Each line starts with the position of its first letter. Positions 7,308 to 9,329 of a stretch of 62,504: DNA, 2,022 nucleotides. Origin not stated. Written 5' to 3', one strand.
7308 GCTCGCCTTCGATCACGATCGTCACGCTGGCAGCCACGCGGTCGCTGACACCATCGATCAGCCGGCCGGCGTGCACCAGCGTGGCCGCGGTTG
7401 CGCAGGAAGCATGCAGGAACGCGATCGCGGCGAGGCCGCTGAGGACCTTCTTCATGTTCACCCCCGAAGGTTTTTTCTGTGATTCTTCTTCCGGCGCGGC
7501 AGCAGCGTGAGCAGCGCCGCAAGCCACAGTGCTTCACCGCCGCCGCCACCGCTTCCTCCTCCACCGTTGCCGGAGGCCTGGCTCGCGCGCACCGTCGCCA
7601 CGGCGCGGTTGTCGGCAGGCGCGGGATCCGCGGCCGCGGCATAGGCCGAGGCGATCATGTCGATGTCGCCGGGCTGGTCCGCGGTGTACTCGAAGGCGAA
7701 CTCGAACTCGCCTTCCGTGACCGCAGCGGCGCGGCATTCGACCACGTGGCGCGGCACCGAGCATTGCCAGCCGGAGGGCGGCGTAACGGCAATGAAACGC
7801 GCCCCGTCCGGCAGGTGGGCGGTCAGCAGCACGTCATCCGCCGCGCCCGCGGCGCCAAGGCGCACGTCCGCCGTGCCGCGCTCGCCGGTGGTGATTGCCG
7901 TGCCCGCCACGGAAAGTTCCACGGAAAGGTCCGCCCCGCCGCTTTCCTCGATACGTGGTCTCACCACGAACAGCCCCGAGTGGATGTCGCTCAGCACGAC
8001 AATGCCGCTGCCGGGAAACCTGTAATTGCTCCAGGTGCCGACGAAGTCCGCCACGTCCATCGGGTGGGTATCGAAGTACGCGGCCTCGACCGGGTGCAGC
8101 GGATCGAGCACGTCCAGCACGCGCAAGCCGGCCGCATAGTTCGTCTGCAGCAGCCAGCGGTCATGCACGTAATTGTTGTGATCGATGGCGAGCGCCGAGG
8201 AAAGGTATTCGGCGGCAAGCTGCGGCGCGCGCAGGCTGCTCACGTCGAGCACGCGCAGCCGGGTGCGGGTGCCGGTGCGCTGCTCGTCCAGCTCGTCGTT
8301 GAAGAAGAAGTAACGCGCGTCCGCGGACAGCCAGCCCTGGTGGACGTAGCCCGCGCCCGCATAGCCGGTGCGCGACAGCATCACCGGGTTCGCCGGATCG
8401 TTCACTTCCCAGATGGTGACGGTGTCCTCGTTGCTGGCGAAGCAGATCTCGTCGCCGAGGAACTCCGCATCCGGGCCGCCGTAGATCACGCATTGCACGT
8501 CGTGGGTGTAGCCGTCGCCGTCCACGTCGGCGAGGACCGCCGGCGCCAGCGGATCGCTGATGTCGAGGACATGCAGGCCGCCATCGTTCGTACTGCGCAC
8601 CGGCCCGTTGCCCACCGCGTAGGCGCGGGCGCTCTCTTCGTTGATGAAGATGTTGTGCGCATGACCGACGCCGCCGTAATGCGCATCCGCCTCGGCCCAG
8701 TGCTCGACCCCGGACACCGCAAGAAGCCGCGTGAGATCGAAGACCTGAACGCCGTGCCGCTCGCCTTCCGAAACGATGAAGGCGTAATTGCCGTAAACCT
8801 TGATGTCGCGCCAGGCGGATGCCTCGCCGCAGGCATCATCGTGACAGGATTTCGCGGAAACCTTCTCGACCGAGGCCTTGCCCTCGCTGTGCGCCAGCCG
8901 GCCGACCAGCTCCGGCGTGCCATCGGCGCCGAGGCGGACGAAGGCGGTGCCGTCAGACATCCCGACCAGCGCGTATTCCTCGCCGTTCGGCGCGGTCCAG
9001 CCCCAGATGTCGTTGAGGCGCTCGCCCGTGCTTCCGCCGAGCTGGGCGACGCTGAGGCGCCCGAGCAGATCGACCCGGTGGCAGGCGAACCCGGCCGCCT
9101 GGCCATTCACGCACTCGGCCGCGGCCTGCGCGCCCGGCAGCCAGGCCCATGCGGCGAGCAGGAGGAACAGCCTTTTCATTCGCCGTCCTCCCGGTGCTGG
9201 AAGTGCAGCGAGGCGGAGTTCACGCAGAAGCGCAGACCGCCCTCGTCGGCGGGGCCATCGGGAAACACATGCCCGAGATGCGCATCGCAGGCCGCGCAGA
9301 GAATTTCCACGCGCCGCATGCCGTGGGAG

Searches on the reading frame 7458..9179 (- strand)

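Call 13: search_protein_families(library=pfam, max_evalue=0.00001, proteins=[window:7458-9179:-])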
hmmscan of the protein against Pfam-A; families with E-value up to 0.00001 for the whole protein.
window:7458-9179:- (573 aa): 1 family
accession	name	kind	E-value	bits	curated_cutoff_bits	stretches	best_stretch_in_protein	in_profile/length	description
PF08309.17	LVIVD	-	2.6e-07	30.3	20.2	0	124-136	5-17/42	LVIVD repeat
